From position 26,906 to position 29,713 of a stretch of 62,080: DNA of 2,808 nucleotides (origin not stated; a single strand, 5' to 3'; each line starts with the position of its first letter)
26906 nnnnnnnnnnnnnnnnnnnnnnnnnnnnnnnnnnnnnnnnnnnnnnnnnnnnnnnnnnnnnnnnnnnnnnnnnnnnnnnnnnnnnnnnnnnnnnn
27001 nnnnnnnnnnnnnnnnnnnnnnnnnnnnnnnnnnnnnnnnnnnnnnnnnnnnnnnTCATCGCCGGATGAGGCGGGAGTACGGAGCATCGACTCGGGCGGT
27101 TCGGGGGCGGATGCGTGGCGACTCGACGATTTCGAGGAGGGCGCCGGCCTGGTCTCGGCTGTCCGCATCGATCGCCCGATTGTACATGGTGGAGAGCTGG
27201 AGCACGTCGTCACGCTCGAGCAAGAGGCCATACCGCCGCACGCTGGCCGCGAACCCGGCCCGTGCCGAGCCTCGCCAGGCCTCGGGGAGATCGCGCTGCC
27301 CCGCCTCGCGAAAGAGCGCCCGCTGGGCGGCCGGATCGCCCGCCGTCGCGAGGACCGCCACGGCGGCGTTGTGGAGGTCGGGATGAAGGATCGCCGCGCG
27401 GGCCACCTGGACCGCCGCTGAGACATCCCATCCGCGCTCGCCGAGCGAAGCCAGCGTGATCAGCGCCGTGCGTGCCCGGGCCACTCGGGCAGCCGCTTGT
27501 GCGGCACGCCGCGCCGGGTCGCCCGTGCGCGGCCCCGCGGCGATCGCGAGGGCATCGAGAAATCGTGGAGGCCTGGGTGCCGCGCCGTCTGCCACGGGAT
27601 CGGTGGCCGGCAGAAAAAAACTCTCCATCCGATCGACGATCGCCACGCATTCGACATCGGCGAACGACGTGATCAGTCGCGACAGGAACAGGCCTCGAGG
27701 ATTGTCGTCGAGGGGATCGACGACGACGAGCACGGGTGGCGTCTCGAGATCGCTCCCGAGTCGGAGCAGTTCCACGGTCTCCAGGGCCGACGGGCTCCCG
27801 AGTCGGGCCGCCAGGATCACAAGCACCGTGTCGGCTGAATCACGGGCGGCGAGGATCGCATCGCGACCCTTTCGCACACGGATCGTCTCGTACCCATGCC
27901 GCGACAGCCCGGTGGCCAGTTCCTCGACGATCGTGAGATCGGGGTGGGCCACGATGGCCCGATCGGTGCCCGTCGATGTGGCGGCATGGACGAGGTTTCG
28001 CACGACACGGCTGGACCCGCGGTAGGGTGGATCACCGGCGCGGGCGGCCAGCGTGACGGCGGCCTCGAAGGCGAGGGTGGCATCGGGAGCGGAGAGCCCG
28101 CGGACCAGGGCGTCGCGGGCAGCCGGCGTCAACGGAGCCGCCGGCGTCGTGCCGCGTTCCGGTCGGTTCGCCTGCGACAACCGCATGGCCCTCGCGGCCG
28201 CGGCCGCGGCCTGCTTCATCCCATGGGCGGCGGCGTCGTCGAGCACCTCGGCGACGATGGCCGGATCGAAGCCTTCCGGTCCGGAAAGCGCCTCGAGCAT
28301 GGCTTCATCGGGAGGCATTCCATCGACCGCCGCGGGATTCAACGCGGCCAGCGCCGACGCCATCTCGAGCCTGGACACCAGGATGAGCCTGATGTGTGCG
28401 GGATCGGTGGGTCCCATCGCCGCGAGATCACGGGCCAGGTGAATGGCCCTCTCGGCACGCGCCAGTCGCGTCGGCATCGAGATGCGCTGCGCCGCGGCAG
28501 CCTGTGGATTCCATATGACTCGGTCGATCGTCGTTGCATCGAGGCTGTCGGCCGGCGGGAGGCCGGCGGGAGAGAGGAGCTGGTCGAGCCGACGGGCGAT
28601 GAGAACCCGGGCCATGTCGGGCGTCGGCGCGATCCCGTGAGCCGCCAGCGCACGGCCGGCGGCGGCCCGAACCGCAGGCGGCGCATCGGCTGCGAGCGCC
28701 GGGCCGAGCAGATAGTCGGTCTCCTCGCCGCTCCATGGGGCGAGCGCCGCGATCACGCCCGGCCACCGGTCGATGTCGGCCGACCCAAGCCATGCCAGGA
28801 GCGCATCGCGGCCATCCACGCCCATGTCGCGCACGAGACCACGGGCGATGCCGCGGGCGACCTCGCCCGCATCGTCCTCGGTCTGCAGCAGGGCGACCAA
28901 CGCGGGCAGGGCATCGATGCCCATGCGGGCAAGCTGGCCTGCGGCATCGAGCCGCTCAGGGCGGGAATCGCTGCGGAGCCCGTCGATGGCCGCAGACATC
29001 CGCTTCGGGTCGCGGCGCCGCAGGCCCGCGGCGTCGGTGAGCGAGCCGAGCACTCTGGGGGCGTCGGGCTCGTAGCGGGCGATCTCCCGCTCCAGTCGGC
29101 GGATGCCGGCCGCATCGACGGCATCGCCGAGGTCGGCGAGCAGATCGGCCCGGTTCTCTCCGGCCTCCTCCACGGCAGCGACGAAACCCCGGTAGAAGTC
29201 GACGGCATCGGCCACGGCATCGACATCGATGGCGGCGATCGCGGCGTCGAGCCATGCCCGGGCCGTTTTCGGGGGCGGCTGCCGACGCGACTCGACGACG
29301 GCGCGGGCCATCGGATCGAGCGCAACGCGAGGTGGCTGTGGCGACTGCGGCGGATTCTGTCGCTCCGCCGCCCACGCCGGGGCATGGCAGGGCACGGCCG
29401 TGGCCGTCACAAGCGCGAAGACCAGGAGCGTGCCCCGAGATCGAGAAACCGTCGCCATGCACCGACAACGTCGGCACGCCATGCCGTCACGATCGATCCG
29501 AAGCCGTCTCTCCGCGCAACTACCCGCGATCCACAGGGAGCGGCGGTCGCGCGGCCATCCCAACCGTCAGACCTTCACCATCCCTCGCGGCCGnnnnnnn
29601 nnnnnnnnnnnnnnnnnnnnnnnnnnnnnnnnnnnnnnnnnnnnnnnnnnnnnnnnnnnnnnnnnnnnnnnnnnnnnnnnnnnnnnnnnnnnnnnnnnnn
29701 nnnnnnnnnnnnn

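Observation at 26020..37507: CheY-less chemosensory operon that runs into a secreted HEAT/pseudo-receiver protein and a sensor-less sigma-54 activator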

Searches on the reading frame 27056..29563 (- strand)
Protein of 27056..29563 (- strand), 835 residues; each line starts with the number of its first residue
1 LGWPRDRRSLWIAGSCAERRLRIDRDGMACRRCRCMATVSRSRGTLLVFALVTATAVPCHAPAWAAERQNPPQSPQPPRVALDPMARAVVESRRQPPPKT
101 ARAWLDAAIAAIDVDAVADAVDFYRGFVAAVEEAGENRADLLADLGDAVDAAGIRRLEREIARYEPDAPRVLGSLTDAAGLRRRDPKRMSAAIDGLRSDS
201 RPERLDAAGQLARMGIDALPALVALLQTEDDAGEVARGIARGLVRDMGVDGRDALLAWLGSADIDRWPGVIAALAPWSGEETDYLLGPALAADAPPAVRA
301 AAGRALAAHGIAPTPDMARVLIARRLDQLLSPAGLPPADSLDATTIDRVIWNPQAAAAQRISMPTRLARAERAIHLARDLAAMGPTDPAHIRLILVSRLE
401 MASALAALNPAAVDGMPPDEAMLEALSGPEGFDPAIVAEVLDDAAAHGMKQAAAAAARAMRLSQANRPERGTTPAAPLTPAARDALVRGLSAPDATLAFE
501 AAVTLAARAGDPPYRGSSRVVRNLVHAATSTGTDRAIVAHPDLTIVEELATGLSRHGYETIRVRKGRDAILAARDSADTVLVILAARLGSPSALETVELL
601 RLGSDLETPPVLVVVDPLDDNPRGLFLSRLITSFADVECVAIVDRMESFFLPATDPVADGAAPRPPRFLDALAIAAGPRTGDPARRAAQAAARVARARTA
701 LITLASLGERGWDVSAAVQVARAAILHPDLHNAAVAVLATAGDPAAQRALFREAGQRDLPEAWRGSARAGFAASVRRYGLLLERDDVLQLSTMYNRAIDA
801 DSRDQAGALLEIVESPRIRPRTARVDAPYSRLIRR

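Call 4: search_protein_families(library=pfam, proteins=[window:27056-29563:-], max_evalue=0.01)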
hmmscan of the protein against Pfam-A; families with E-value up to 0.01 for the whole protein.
window:27056-29563:- (835 aa): 0 families

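Call 6: find_homologous_proteins(query=window:27056-29458:-)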
Query window:27056-29458:- (800 aa): 285 proteins with E <= 0.001 among 8000 candidates; the best 120 are listed.
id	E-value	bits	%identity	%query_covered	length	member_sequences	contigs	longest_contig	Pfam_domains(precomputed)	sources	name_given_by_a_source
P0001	0.0e+0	1470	90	99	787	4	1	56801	-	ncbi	ncbi:MAG: hypothetical protein ACKOYJ_11780 [Planctomycetia bacterium]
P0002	0.0e+0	1084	71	95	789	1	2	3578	-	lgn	-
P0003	6.3e-284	962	65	95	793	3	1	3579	-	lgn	-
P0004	5.9e-282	956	64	99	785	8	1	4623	-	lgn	-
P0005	6.1e-282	956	64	98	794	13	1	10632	-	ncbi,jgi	jgi:hypothetical protein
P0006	1.7e-281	954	66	94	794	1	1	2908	PF13646.13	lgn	-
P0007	1.5e-280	951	65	94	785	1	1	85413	-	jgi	jgi:hypothetical protein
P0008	2.3e-279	947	63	99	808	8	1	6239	-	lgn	-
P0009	1.0e-277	942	64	97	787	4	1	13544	-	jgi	jgi:hypothetical protein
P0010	1.7e-277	941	65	95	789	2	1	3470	-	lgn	-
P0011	3.9e-277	940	65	94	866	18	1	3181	-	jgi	jgi:hypothetical protein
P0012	1.1e-276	939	65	94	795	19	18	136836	-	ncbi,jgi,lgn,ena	jgi:hypothetical protein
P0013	4.8e-276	936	62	98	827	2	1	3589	-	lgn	-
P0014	2.5e-275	934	63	98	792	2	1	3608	-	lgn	-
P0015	1.3e-247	842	60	94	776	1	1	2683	PF13646.13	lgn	-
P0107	3.5e-162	560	44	98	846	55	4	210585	-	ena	-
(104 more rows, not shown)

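Call 8: find_encoding_contigs(protein=P0107, flank=10000, max_places=2)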
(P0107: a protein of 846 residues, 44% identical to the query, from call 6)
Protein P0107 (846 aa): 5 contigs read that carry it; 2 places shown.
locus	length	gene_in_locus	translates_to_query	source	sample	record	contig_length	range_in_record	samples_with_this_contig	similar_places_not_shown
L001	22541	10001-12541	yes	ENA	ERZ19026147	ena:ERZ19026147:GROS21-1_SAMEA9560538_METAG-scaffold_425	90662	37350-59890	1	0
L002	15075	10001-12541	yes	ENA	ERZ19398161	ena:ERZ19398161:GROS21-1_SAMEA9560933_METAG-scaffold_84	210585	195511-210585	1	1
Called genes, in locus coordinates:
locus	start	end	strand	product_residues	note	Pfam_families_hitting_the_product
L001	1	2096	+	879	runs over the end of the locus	PF00353:HemolysinCabind, PF09826:Beta_propel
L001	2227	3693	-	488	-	PF08323:Glyco_transf_5, PF13579:Glyco_trans_4_4 (weak), PF13439:Glyco_transf_4 (weak), PF00534:Glycos_transf_1, PF20706:GT4-conflict (weak), PF13692:Glyco_trans_1_4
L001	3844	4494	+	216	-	-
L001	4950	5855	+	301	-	-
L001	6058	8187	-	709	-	PF00270:DEAD (faint), PF06733:DEAD_2 (weak), PF13307:Helicase_C_2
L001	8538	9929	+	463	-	PF00206:Lyase_1, PF14698:ASL_C2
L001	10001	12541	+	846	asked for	-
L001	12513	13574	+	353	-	PF00158:Sigma54_activat, PF14532:Sigma54_activ_2, PF00004:AAA, PF07724:AAA_2 (weak), PF07728:AAA_5, PF25601:AAA_lid_14, PF02954:HTH_8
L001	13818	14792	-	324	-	PF04055:Radical_SAM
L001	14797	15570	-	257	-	PF21948:LplA-B_cat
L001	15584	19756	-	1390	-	-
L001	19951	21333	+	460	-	PF13570:Beta-prop_ACSF4 (weak), PF13360:PQQ_2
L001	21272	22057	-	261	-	PF06167:Peptidase_M90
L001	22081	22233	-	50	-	-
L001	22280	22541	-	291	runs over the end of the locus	-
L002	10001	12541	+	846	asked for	-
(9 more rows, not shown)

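Call 9: find_encoding_contigs(protein=P0012, flank=10000, max_places=2)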
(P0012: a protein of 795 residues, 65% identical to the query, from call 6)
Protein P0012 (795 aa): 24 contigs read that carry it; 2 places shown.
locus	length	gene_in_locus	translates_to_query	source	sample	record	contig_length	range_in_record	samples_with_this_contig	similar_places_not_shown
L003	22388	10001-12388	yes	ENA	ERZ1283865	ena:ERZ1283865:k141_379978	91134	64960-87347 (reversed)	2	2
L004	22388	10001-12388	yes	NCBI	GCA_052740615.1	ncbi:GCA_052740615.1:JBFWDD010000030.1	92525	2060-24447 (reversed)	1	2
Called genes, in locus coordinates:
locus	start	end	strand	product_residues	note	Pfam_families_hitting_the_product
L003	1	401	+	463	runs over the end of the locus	PF00206:Lyase_1, PF14698:ASL_C2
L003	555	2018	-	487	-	PF00015:MCPsignal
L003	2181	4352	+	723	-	PF01627:Hpt, PF02895:H-kinase_dim, PF02518:HATPase_c, PF01584:CheW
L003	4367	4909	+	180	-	PF01584:CheW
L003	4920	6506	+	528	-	PF12729:4HB_MCP_1, PF00015:MCPsignal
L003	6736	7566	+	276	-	PF03705:CheR_N, PF01739:CheR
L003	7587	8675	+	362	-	PF00072:Response_reg, PF01339:CheB_methylest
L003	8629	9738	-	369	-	PF00072:Response_reg, PF00211:Guanylate_cyc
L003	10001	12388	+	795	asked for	-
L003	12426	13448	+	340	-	PF00158:Sigma54_activat, PF00493:MCM (faint), PF14532:Sigma54_activ_2, PF00004:AAA, PF07724:AAA_2 (weak), PF07728:AAA_5, PF25601:AAA_lid_14, PF02954:HTH_8, +1 more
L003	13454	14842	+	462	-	PF00884:Sulfatase, PF01663:Phosphodiest (faint)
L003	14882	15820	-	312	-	PF04055:Radical_SAM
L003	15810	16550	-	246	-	PF21948:LplA-B_cat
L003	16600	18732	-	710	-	PF07730:HisKA_3, PF13581:HATPase_c_2 (weak), PF02518:HATPase_c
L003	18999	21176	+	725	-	PF12708:Pect-lyase_RHGA_epim (weak), PF13229:Beta_helix (weak)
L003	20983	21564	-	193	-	-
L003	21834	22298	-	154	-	-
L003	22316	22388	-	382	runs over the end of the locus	PF07963:N_methyl, PF07596:SBP_bac_10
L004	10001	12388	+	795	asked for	-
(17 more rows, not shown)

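Call 13: find_related_loci(query=A1, collection=genome_contigs, flank=10000)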
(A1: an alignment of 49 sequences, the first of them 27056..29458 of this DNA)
Query A1 (800 aa) in genome_contigs; peptide patterns used: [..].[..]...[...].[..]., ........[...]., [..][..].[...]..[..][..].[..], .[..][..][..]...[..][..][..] (x = any residue, [..] = any of these).
494 stretches matched a pattern; 114 encode a relative of the query (tblastn E <= 1e-3); the best 80 are kept; 80 distinct loci.
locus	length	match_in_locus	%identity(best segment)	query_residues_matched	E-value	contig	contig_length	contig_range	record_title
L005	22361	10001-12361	90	1-793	0e+0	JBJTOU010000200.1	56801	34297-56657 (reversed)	MAG: Planctomycetia bacterium isolate samp_4449_semibin_290 samp_4449_2024026, whole genome shotgun sequence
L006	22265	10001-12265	64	37-793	0e+0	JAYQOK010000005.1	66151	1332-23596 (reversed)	MAG: Candidatus Kuenenia sp. isolate SD3114_S44.rosella.041_sub NODE_136_length_66151_cov_5.11175, whole genome shotgun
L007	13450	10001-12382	63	1-793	0e+0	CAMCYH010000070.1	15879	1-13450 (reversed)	MAG: Candidatus Kuenenia stuttgartiensis isolate MiE-22jul19-96 genome assembly, contig: MiE-22jul19-C3367, whole genome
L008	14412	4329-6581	65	42-793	0e+0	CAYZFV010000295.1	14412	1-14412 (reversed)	MAG TPA_asm: uncultured Candidatus Kuenenia sp. isolate SRP067234_co1_263 genome assembly, contig: k99_1073327, whole ge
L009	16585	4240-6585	64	2-793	0e+0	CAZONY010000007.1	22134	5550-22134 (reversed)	MAG TPA_asm: uncultured Chitinophagaceae bacterium isolate SRP193358_co1_905 genome assembly, contig: NODE_5628_length_2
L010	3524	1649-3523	65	18-650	0e+0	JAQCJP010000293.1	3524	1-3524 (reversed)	MAG: Planctomycetota bacterium isolate casp40-mb.39 NODE_59483_length_3524_cov_0.084672, whole genome shotgun sequence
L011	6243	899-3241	48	24-798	0e+0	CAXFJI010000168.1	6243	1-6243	MAG TPA_asm: uncultured Planctomycetaceae bacterium isolate ERR599082_binner13_Refined_21 genome assembly, contig: ERZ84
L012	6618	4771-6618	65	18-641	0e+0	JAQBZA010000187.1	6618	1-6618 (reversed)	MAG: Planctomycetota bacterium isolate casp150-mb.45 NODE_28469_length_6618_cov_0.055377, whole genome shotgun sequence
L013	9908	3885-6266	46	12-799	0e+0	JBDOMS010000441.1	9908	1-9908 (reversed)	MAG: Pirellulales bacterium isolate FK190211_WC_24_26_27_29_metabat1_scaf2bin.063 NODE_5706_length_9908_cov_1.462325, wh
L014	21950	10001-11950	57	47-707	0e+0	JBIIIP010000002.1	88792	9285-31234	MAG: Pirellulales bacterium isolate ME2001-09-10pf_3300042914_group1_bin155 Rohwer_bin1732_scaffold_106_c1, whole genome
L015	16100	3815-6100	64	37-800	0e+0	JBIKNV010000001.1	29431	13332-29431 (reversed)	MAG: Pirellulales bacterium isolate ME2014-10-11_3300043567_group5_bin50 Rohwer_bin1675_scaffold_444_c1, whole genome sh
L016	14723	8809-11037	46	38-784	7e-176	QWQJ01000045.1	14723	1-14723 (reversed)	MAG: Planctomycetota bacterium isolate ZH-3NOV15-plancto5 ZH-3NOV15-C5474, whole genome shotgun sequence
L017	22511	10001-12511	45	4-799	7e-169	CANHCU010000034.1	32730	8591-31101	MAG: Planctomycetaceae bacterium isolate RE-18aug17-209 genome assembly, contig: RE-18aug17-C1580, whole genome shotgun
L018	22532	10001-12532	45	16-799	6e-165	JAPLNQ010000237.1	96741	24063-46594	MAG: Planctomycetia bacterium isolate LacPavin_0419_WC53_MAG_65_8 LacPavin_0419_WC53_scaffold_106235, whole genome shotg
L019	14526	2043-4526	45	17-799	2e-163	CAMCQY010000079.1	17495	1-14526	MAG: Candidatus Kuenenia stuttgartiensis isolate MiE-14oct19-235 genome assembly, contig: MiE-14oct19-C4440, whole genom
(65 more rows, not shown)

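Call 25: search_protein_families(library=ncbifam, proteins=[window:27056-29458:-, L003:8629-9738:-], max_evalue=0.001)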
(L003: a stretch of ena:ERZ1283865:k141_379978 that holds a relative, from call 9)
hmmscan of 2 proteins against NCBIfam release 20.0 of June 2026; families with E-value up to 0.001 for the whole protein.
window:27056-29458:- (800 aa): 0 families

L003:8629-9738:- (369 aa): 78 families (the best 25 are shown)
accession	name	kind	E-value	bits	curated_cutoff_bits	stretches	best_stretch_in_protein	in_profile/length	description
TIGR02154.1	PhoB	equivalog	9e-17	61.1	296.2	1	12-128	3-118/226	phosphate regulon transcriptional regulator PhoB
NF040689.1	MtrAB_MtrA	equivalog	2.7e-16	59.6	300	1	14-131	1-114/219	MtrAB system response regulator MtrA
NF007935.0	PRK10651.1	equivalog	2e-15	56.5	250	1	10-162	5-151/216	two-component system response regulator NarL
NF041733.1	resp_reg_CseB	equivalog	3.6e-15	56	350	1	13-129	2-114/228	two-component system response regulator CseB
NF007135.0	PRK09581.1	equivalog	5e-15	55.3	474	1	43-128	33-118/457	PleD family two-component system response regulator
NF041734.1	resp_reg_RppA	equivalog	2.2e-14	53.4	250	1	13-130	2-118/229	two-component system response regulator RppA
NF045991.1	RespRegCtrARhodob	equivalog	4.4e-14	52.8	350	1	13-128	2-114/224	response regulator transcription factor CtrA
NF007820.0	PRK10529.1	equivalog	4e-13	49.3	325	1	13-131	3-117/225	two-component system response regulator KdpE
NF006900.1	PRK09390.1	equivalog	4.5e-13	49.2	255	1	11-159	4-148/203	response regulator FixJ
NF041866.1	EpsW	equivalog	5e-13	48.8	200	1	10-127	4-122/131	exopolysaccharide biosynthesis response regulator EpsW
NF008296.0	PRK11083.1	equivalog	1.4e-12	47.6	273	1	11-135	3-123/228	two-component system response regulator CreB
NF052445.1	RespRegMctR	equivalog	1.1e-11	44.5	300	1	13-132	3-121/205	two-component system response regulator MctR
NF047465.1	hybrid_HK_LvrA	exception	1.2e-11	43.5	1200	1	10-130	466-584/819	hybrid histidine kinase/response regulator LvrA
NF007018.1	PRK09483.1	equivalog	1.8e-11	44.1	280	1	14-146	4-135/217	UvrY/SirA/GacA family response regulator transcription factor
NF001965.0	PRK00742.1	subfamily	2.9e-11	43.2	293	1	12-119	4-111/357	chemotaxis-specific protein-glutamate methyltransferase CheB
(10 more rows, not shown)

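Call 26: predict_structure(alignment_id=A1)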
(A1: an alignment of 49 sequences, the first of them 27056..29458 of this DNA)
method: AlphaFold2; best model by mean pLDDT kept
length: 800 residues; sequences in the alignment: 49
mean_pLDDT: 84.9   pTM: 0.77
mean pLDDT of the five models: 84.9, 84.7, 83.8, 82.2, 81.9
residues with pLDDT >= 90: 428; 70-90: 276; 50-70: 39; < 50: 57
segments of 3 or more residues with pLDDT < 50: 1-37, 433-435, 784-800
pLDDT, mean of each block of 10 residues (from residue 1): 30 33 34 47 87 93 92 94 95 93 88 84 89 89 86 92 93 92 94 87 94 92 91 94 86 92 94 91 94 91 71 88 88 93 94 94 94 80 89 85 94 92 87 54 88 90 94 82 92 95 94 92 94 93 94 89 82 88 76 86 82 69 59 84 81 91 96 91 95 95 95 93 89 94 89 86 85 87 47 38
secondary structure, 60 per line:
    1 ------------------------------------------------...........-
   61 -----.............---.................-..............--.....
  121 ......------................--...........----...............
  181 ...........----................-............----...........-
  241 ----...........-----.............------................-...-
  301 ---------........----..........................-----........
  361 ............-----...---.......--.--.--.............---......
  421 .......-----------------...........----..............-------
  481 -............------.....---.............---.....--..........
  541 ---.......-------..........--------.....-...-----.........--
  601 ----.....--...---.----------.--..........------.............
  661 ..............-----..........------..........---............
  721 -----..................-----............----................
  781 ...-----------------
elements in order (helices of 4 or more, strands of 3 or more residues): H49-59 H66-78 H82-98 H100-113 H116-126 H133-148 H151-161 H166-191 H196-211 H213-224 H229-239 H245-255 H261-273 H280-295 E310-317 E322-329 H330-347 H353-372 H384-390 H399-411 H415-427 H445-455 H460-473 H482-493 E500-504 H508-520 E524-528 H531-540 E544-550 H558-567 E576-580 H590-598 E605-609 H632-641 H648-674 H680-689 H696-705 H709-720 H726-743 H749-760 H765-783
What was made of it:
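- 27056..29458 (-): X800: an 800-aa exported alpha-solenoid (HEAT/ARM-like) protein with an embedded degenerate receiver domain and a C-terminal helical domain. It is the conserved upstream partner gene of the EBP. The AF2 model has pLDDT 84.9 (call 26).
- On Response-regulator receiver domain (X800 residues 500-609): The full-length AF2 model has pLDDT of about 82-95 across this domain (call 26).
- Checked: Its AlphaFold2 model (pLDDT 84.9, pTM 0.77, call 26) shows a disordered N-terminus, an alpha-solenoid and a five-stranded beta-alpha domain at residues 500-609.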
